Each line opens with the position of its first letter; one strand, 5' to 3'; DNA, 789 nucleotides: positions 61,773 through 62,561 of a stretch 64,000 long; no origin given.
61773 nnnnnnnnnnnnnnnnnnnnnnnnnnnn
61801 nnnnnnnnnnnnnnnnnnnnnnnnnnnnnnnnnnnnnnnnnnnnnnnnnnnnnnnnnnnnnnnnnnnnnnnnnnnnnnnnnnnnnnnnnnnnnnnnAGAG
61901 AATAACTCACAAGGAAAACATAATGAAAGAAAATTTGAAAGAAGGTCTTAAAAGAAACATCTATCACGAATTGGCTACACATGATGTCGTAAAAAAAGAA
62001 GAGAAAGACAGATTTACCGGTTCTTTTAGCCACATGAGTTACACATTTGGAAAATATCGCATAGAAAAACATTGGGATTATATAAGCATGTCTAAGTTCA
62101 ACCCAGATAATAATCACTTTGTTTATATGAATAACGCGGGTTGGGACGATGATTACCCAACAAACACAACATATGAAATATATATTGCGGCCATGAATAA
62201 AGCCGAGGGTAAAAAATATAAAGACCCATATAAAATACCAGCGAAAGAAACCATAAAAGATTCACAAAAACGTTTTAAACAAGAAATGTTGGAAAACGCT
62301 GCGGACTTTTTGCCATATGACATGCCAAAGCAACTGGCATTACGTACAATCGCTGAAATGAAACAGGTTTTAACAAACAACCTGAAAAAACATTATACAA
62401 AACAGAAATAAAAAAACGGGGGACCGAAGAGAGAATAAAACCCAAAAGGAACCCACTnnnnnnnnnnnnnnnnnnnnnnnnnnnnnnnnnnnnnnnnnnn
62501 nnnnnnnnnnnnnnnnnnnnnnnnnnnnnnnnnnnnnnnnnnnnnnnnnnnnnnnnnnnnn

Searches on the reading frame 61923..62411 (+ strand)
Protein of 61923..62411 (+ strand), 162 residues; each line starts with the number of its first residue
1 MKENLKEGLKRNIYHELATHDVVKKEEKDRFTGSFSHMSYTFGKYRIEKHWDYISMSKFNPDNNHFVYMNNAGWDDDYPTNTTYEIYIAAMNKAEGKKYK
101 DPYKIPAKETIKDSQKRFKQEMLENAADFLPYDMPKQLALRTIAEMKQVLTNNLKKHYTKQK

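Call 80: find_encoding_contigs(protein=window:61923-62411:+, flank=10000, max_places=3)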
Protein window:61923-62411:+ (162 aa): 6 contigs read that carry it; 3 places shown.
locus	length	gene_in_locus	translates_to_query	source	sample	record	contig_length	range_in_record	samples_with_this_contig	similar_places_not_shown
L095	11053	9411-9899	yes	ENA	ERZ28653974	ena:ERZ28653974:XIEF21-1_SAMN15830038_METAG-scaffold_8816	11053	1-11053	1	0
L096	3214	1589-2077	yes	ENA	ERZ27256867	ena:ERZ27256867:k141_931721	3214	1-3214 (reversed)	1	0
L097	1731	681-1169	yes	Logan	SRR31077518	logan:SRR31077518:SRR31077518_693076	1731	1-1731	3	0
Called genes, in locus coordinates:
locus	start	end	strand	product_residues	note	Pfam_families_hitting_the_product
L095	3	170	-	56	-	?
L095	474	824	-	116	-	PF00825:Ribonuclease_P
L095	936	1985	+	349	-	PF06723:MreB_Mbl, PF00022:Actin, PF00012:HSP70, PF14450:FtsA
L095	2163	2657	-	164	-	-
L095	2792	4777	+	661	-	PF00133:tRNA-synt_1, PF09334:tRNA-synt_1g, PF08264:Anticodon_1, PF19303:Anticodon_3, PF01588:tRNA_bind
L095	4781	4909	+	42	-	-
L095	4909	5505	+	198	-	PF02677:QueH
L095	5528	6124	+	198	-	-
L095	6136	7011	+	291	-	PF00698:Acyl_transf_1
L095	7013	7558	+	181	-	PF00106:adh_short, PF08659:KR, PF13561:adh_short_C2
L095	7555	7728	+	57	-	PF13561:adh_short_C2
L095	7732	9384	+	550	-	PF01134:GIDA, PF07992:Pyr_redox_2 (weak), PF12831:FAD_oxidored (weak), PF13932:SAM_GIDA_C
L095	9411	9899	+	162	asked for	-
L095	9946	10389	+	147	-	-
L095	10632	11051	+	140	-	?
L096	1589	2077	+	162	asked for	-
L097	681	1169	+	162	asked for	-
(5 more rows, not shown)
